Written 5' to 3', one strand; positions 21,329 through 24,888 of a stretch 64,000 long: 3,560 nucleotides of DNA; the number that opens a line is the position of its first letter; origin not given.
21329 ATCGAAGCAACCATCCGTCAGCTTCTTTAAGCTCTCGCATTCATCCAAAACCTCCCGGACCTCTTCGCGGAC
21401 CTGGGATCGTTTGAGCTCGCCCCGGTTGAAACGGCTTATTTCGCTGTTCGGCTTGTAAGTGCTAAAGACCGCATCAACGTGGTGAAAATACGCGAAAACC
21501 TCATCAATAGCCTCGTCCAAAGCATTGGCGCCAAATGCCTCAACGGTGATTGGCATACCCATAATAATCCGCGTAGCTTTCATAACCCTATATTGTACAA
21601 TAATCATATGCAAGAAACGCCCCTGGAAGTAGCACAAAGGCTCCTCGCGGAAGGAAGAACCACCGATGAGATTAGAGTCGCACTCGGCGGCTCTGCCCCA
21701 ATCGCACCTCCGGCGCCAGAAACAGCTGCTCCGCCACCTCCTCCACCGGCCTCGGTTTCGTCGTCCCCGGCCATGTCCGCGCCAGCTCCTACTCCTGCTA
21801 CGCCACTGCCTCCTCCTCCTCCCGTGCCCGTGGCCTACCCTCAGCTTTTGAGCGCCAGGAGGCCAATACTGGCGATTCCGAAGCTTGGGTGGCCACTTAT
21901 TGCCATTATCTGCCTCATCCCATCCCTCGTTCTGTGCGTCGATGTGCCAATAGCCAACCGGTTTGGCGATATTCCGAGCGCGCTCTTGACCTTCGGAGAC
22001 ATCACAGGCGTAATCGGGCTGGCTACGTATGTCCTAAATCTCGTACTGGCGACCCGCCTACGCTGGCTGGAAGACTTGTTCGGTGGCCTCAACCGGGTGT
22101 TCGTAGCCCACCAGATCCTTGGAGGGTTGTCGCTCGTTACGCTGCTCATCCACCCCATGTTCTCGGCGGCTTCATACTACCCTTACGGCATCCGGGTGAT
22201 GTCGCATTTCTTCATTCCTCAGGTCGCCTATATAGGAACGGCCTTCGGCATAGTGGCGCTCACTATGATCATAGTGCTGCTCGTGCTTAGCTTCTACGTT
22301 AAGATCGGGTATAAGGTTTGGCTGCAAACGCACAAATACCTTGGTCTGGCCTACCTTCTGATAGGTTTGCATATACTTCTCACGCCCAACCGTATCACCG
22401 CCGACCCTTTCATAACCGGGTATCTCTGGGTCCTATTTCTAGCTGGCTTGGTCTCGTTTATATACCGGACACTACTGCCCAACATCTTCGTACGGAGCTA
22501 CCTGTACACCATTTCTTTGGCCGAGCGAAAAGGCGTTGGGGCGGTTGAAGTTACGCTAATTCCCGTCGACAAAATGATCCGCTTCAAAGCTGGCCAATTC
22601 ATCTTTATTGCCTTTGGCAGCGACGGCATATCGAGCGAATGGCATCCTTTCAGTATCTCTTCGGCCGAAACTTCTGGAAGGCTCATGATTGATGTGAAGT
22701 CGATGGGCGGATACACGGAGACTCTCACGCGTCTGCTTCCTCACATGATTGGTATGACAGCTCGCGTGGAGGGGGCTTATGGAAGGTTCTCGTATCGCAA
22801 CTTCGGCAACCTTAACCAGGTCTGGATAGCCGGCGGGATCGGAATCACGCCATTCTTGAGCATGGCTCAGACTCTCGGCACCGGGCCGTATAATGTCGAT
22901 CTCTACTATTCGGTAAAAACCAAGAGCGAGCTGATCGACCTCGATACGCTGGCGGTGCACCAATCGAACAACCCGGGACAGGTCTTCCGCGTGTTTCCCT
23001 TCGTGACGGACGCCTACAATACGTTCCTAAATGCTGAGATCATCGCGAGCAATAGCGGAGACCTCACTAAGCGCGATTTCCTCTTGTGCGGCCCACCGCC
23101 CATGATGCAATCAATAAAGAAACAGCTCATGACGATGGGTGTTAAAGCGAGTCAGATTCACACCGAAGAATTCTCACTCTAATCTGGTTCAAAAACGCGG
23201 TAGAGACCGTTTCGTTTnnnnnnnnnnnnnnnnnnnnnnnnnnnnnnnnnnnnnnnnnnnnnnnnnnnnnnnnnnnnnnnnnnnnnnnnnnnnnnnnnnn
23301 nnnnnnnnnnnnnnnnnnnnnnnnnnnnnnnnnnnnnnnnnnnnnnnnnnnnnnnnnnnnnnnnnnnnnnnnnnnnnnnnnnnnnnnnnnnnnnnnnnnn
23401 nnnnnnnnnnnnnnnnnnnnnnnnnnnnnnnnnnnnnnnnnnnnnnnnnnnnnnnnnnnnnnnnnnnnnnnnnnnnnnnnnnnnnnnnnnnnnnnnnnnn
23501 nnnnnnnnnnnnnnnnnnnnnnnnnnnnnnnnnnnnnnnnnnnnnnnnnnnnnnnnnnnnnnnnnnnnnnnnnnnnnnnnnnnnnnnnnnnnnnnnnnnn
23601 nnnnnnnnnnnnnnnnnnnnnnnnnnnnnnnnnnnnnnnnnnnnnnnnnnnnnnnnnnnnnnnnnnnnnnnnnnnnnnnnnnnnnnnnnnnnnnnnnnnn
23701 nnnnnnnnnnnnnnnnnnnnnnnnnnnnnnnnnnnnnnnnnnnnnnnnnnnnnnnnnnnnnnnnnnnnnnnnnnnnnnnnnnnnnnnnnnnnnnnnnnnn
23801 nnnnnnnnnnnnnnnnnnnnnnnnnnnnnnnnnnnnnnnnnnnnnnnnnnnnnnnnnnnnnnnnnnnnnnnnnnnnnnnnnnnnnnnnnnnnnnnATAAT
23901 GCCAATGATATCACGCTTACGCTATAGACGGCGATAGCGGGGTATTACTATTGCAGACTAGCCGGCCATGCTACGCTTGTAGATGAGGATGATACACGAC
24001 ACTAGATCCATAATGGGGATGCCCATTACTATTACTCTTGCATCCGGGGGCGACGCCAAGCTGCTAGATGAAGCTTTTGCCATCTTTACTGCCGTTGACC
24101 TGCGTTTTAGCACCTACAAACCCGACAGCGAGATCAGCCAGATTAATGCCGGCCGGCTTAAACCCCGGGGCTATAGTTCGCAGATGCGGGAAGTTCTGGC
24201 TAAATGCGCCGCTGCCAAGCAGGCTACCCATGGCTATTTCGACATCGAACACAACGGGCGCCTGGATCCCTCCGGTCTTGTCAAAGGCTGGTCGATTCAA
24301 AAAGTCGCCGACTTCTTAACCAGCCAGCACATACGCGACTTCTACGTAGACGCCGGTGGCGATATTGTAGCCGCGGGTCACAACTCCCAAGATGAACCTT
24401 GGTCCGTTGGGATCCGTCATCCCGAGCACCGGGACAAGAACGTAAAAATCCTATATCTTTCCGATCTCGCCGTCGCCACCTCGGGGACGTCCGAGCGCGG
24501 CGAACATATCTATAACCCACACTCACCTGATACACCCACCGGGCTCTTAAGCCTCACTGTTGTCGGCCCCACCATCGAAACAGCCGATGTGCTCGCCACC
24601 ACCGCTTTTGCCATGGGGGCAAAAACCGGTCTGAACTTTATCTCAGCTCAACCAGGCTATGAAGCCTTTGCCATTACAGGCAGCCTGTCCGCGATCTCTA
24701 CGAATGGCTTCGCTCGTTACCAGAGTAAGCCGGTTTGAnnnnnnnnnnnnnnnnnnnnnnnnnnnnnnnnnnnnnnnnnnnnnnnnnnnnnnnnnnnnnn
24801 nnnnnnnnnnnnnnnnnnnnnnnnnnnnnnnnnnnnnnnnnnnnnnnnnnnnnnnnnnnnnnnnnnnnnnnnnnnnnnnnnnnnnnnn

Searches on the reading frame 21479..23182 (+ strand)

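Call 29: search_protein_families(library=pfam, proteins=[window:21479-23182:+], max_evalue=0.001)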
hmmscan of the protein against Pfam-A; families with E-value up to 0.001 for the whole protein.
window:21479-23182:+ (567 aa): 3 families
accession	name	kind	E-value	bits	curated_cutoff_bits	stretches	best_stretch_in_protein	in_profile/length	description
PF01794.25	Ferric_reduct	-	1.3e-11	45.1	28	1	176-295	1-120/121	Ferric reductase like transmembrane component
PF00175.26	NAD_binding_1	-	2.1e-09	38.5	22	1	450-547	2-108/109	Oxidoreductase NAD-binding domain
PF08022.18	FAD_binding_8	-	5.2e-09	36.6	22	1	363-422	24-84/109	FAD-binding domain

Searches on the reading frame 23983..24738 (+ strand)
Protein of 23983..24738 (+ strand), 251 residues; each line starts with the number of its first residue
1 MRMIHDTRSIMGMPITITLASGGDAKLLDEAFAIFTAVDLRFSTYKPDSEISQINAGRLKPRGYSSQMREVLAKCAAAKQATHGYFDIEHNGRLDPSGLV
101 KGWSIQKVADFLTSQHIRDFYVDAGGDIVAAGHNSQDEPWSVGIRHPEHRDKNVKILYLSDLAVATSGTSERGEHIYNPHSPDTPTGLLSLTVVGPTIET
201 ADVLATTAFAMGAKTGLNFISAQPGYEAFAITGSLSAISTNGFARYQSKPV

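Call 3: search_protein_families(library=pfam, proteins=[window:23983-24738:+], max_evalue=0.1)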
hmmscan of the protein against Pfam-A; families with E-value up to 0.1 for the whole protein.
window:23983-24738:+ (251 aa): 1 family
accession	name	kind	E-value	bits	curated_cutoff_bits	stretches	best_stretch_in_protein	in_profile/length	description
PF02424.20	ApbE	-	3.5e-45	155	25.6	2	93-229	125-265/266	ApbE family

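Call 4: search_protein_families(library=ncbifam, proteins=[window:23983-24738:+], max_evalue=0.1)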
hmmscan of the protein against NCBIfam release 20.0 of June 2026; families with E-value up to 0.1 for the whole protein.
window:23983-24738:+ (251 aa): 2 families
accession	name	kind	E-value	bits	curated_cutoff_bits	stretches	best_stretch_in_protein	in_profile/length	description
NF007774.0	PRK10461.1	equivalog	6.9e-14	51.5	498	1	95-221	182-318/351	FAD:protein FMN transferase ApbE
NF003322.0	PRK04334.1-2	equivalog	0.079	12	290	0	110-172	108-172/295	hypothetical protein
